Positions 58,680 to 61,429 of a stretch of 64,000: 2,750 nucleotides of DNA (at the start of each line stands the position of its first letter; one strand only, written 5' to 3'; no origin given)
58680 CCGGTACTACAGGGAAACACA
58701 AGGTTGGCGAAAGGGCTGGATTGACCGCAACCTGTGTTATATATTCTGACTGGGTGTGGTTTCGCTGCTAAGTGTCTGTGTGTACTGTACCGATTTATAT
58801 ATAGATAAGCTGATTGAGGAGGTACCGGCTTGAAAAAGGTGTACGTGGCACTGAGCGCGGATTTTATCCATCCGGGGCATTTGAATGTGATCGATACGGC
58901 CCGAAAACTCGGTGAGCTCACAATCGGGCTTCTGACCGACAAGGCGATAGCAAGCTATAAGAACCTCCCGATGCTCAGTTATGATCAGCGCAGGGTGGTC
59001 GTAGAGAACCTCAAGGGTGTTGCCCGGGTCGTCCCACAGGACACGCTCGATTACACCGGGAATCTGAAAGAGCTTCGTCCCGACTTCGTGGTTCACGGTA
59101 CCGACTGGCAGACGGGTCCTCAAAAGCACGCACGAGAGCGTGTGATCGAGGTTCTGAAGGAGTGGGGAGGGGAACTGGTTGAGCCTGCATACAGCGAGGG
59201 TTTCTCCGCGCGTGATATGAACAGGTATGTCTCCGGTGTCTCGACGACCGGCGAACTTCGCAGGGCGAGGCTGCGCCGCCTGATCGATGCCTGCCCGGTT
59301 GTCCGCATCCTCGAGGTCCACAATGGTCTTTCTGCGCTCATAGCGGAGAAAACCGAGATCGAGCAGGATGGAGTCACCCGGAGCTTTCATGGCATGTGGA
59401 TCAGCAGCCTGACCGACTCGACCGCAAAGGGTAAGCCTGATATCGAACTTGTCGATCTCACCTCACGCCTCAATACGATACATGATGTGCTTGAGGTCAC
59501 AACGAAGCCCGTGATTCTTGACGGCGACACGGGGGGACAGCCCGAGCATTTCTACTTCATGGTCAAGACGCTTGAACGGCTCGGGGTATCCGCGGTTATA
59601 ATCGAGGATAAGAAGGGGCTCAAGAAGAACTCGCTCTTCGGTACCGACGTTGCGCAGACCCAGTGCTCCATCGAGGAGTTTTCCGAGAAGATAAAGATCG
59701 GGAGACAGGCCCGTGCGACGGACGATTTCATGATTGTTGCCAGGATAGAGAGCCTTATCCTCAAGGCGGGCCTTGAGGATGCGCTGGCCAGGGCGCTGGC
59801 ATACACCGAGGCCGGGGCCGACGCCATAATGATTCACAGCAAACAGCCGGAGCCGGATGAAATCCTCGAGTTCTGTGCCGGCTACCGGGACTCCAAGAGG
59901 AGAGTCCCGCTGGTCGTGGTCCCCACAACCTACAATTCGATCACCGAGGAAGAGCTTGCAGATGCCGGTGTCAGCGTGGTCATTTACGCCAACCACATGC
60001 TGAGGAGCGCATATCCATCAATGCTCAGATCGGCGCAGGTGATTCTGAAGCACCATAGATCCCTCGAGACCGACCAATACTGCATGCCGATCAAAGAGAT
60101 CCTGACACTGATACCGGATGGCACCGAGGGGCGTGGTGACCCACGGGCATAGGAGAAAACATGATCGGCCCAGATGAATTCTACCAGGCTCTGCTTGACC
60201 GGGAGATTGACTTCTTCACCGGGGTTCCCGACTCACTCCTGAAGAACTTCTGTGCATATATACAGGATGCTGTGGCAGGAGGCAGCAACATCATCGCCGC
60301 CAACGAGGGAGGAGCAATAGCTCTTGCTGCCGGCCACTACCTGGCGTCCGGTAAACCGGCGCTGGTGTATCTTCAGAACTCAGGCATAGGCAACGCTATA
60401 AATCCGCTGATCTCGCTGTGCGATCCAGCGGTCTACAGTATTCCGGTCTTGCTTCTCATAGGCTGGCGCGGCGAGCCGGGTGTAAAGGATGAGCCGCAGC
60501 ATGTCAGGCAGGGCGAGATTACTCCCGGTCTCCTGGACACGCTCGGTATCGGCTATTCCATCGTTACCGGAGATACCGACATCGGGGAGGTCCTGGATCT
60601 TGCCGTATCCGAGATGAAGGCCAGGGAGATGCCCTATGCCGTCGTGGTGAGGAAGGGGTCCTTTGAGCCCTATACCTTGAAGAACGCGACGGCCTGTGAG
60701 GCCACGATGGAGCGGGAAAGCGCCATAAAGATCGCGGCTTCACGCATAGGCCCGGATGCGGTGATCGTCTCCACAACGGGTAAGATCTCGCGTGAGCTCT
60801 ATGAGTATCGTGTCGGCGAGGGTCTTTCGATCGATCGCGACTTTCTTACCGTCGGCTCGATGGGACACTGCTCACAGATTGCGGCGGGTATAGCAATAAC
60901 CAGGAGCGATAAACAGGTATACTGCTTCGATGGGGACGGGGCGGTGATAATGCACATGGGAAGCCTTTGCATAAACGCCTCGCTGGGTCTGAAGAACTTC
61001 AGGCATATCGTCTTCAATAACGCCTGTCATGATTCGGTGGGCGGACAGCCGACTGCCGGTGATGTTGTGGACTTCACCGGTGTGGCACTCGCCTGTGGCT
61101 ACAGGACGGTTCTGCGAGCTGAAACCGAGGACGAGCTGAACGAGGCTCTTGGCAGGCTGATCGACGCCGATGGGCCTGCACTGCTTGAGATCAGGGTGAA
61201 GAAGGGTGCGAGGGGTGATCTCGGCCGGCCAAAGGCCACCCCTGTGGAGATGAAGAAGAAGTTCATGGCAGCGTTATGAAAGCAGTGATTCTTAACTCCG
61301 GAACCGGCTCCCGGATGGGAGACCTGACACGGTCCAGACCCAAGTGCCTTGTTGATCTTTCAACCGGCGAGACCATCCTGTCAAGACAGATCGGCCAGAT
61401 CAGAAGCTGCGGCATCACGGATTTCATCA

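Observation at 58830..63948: Phosphonate cassette predicted to install 2-hydroxyethylphosphonate on a surface glycan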

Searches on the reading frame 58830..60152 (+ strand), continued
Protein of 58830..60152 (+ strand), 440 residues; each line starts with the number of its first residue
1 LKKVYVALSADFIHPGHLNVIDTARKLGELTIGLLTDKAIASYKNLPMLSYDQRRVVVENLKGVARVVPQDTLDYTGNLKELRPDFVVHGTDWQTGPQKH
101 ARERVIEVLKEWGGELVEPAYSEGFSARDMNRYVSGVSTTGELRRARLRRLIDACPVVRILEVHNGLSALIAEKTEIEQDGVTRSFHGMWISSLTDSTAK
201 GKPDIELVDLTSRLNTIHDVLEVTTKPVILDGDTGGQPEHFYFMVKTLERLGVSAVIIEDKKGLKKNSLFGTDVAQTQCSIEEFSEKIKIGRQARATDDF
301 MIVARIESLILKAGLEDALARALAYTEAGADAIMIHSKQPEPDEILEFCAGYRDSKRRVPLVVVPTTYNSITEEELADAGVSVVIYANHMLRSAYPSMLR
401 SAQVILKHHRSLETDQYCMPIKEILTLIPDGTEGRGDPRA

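Call 48: search_solved_structures(query=L018:6819-7600:+, max_evalue=0.001, show_alignments=1)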
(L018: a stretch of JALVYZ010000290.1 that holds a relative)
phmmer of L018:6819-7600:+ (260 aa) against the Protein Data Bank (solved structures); distinct sequences matched with E-value up to 0.001: 16.
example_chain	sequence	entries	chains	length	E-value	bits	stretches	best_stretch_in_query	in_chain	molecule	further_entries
6pd1_A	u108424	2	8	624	1.5e-69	237.2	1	2-259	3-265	Nucleotidyl transferase/aminotransferase, class V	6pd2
1jyk_A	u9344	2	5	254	9.3e-15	57.8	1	4-108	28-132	CTP:phosphocholine Cytidylyltransferase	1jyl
5z09_A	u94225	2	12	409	2.7e-08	36.7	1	4-154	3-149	Dual sugar-1-phosphate nucleotidylyltransferase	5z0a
2ggo_A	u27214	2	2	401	4.2e-08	36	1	4-154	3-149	401aa long hypothetical glucose-1-phosphate thymidylyltransferase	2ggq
2xme_A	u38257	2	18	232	2.7e-07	33.4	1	3-227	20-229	CTP-INOSITOL-1-PHOSPHATE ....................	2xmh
4jd0_A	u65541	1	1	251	3.9e-07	32.9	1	1-235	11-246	Nucleotidyl transferase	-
4mnd_A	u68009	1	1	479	8.4e-07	31.8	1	3-230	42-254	CTP L-myo-inositol-1-phosphate cytidylyltransferase/CDP-L-myo-inositol myo-inositolphospho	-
6jq8_A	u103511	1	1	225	1.2e-06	31.3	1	4-122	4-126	Putative 6-deoxy-D-mannoheptose pathway protein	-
5xhw_A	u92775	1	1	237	1.4e-06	31.1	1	4-119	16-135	Putative 6-deoxy-D-mannoheptose pathway protein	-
8hhd_A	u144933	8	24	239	3.3e-06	29.8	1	4-79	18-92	Nucleotidyl transferase | N-acetylmuramate alpha-1-phosphate uridylyltransferase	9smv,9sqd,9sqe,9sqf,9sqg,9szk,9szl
1tzf_A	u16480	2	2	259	8e-06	28.6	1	4-65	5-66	Glucose-1-phosphate cytidylyltransferase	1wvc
7x8j_A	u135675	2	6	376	8.8e-05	25.2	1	4-76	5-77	Mannose-1-phosphate guanylyltransferase 1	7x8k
8yre_D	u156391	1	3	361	8.9e-05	25.1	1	4-76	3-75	Mannose-1-phosphate guanylyltransferase 1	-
4y7t_A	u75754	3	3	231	0.00015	24.4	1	4-71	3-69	Nucleotidyl transferase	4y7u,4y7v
7whr_B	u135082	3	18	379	0.00024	23.7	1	4-106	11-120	Nucleotidyl transferase family protein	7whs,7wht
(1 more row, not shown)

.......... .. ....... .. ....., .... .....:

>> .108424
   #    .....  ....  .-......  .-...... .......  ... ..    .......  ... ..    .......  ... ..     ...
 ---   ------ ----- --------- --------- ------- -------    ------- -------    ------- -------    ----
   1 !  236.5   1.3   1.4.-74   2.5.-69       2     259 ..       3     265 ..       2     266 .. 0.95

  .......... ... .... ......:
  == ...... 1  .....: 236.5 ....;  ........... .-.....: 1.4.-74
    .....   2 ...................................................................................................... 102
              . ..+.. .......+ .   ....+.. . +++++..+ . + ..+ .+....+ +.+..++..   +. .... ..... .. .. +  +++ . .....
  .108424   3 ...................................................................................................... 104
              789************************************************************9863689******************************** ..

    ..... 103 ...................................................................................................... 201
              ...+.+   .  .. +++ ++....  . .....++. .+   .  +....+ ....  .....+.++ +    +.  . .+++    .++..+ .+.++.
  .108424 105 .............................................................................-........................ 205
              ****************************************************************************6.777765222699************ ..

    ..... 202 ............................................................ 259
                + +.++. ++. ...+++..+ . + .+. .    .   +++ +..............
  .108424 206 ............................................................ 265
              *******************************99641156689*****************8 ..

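Call 61: search_protein_families(library=pfam, proteins=[L002:15355-16317:+, L003:13894-15558:+, L003:15558-16886:+, L010:7234-8514:+, L010:8515-10107:+, L021:6229-7131:+, L021:7131-8378:+, L030:9865-11235:+, L030:12005-12925:+, L011:13514-14209:+], max_evalue=0.001)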
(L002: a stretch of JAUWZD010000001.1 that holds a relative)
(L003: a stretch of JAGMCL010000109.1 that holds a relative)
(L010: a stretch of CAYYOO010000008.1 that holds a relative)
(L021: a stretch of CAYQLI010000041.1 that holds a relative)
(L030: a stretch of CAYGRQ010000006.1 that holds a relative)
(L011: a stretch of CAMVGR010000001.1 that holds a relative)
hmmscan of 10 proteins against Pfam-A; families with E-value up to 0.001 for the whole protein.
L002:15355-16317:+ (320 aa): 3 families
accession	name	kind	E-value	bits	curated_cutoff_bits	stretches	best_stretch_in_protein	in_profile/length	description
PF12706.13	Lactamase_B_2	-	3.7e-15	56.5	27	1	120-290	2-200/200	Beta-lactamase superfamily domain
PF00753.33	Lactamase_B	-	2e-10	41.4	22.7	1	106-162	3-65/196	Metallo-beta-lactamase superfamily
PF13483.12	Lactamase_B_3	-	1.9e-05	25.2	24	0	108-154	6-50/160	Beta-lactamase superfamily domain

L003:13894-15558:+ (554 aa): 2 families
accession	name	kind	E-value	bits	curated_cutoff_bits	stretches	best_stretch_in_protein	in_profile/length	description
PF16347.10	SGSH_C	-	3.8e-16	60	29.3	1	218-346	11-137/154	N-sulphoglucosamine sulphohydrolase, C-terminal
PF00884.28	Sulfatase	-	9.2e-08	32.2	25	1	180-259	229-301/301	Sulfatase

L003:15558-16886:+ (442 aa): 2 families
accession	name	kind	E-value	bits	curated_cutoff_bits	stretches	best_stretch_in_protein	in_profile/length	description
PF13440.11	Polysacc_synt_3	-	1.1e-05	25.3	23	1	28-322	2-292/293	Polysaccharide biosynthesis protein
PF01943.22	Polysacc_synt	-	3.7e-05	23.7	28.2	1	4-272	2-271/274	Polysaccharide biosynthesis protein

L010:7234-8514:+ (426 aa): 1 family
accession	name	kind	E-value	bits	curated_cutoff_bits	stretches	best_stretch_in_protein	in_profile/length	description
PF01663.27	Phosphodiest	-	1.4e-41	143.7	23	1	8-391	2-339/342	Type I phosphodiesterase / nucleotide pyrophosphatase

L010:8515-10107:+ (530 aa): 2 families
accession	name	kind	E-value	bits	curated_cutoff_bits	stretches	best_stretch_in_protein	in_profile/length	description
PF01370.27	Epimerase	-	3e-14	53.5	20.9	1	88-238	1-124/240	NAD dependent epimerase/dehydratase family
PF16363.11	GDP_Man_Dehyd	-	1.3e-09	38.4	27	1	89-236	1-136/332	GDP-mannose 4,6 dehydratase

L021:6229-7131:+ (300 aa): 0 families

L021:7131-8378:+ (415 aa): 0 families

L030:9865-11235:+ (456 aa): 2 families
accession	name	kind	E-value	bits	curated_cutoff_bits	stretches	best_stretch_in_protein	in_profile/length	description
PF04055.27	Radical_SAM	-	4.7e-13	50.1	29.5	1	199-362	2-165/166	Radical SAM superfamily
PF02310.24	B12-binding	-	0.00014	22.1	32.1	1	30-100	9-77/121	B12 binding domain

L030:12005-12925:+ (306 aa): 3 families
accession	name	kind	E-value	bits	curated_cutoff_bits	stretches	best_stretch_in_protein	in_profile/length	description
PF00535.33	Glycos_transf_2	-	7.3e-21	75.3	23.3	1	5-112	1-106/168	Glycosyl transferase family 2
PF13641.12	Glyco_tranf_2_3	-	1.4e-11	45.3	27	1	4-229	3-227/230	Glycosyltransferase like family 2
PF10111.15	Glyco_tranf_2_2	-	5e-09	36.5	27.3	1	5-105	1-102/276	Glycosyltransferase like family 2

L011:13514-14209:+ (231 aa): 1 family
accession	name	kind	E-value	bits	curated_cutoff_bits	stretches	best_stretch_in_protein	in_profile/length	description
PF04991.19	LicD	-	4.2e-10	40.5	22.6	1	56-87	8-39/227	LicD family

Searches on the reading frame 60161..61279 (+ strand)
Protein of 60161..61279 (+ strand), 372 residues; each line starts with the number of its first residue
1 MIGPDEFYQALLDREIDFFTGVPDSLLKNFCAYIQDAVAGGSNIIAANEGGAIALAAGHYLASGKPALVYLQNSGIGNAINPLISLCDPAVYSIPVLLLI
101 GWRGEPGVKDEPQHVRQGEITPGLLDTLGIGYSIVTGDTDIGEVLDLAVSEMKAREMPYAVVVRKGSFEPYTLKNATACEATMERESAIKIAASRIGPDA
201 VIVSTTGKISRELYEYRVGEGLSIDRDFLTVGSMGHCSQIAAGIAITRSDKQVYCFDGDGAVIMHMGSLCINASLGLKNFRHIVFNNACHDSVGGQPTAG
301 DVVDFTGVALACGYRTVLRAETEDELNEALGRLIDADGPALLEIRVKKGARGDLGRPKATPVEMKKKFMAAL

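Call 3: search_protein_families(library=pfam, proteins=[window:60161-61279:+], max_evalue=0.01)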
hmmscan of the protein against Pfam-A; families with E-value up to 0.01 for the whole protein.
window:60161-61279:+ (372 aa): 2 families
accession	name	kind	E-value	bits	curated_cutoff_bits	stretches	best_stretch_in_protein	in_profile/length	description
PF02775.26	TPP_enzyme_C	-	2.7e-17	63.4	21.9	1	230-344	26-151/151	Thiamine pyrophosphate enzyme, C-terminal TPP binding domain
PF02776.23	TPP_enzyme_N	-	5.4e-13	49.2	26.8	1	7-120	7-114/119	Thiamine pyrophosphate enzyme, N-terminal TPP binding domain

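Call 4: search_protein_families(library=ncbifam, proteins=[window:60161-61279:+], max_evalue=0.01)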
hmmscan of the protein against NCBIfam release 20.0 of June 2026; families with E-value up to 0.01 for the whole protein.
window:60161-61279:+ (372 aa): 38 families (the best 25 are shown)
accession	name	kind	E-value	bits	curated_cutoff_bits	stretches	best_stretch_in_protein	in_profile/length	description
TIGR03297.1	Ppyr-DeCO2ase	equivalog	2.3e-141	471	312.5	1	16-370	2-358/360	phosphonopyruvate decarboxylase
TIGR03846.1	sulfopy_beta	equivalog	1.1e-31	110.2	221.5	1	185-371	1-180/182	sulfopyruvate decarboxylase subunit beta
TIGR03845.1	sulfopyru_alph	equivalog_domain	3.3e-25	88.9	147.95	1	6-164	3-156/160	sulfopyruvate decarboxylase subunit alpha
NF004813.0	PRK06163.1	equivalog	5.7e-23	81.7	240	1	182-372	12-196/202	hypothetical protein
NF006016.1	PRK08155.1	equivalog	1.4e-11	43.6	870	1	182-348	359-534/554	acetolactate synthase large subunit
NF006591.0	PRK09124.1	equivalog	2.8e-10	39.2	792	1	230-348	406-531/574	ubiquinone-dependent pyruvate dehydrogenase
TIGR00118.1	acolac_lg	equivalog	3.7e-10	38.9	538.35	1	231-348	409-536/557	biosynthetic-type acetolactate synthase large subunit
NF006052.0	PRK08199.1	subfamily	1.2e-09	37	539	1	174-348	358-539/559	thiamine pyrophosphate protein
NF005485.1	PRK07092.1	equivalog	1.8e-09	36.9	493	1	170-348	340-520/523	benzoylformate decarboxylase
NF005760.0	PRK07586.1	equivalog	5.1e-09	35.6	363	1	170-288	324-440/514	acetolactate synthase large subunit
NF005040.0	PRK06457.1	equivalog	9.9e-09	34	788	1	172-348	336-520/549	pyruvate dehydrogenase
NF005114.0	PRK06546.1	equivalog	1.4e-08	33.7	893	1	229-346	405-529/578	pyruvate dehydrogenase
NF006524.0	PRK08978.1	equivalog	4.4e-08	31.9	738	1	230-348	399-526/548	acetolactate synthase 2 catalytic subunit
NF009122.0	PRK12474.1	subfamily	6.4e-08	31.8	835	1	179-288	337-444/518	hypothetical protein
NF004710.0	PRK06048.1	equivalog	1.3e-07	30.5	976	1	195-349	377-540/561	acetolactate synthase large subunit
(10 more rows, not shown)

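Call 7: find_encoding_contigs(protein=window:60161-61279:+, flank=10000, max_places=6)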
Protein window:60161-61279:+ (372 aa): no gene with exactly this product is on record in the collection.
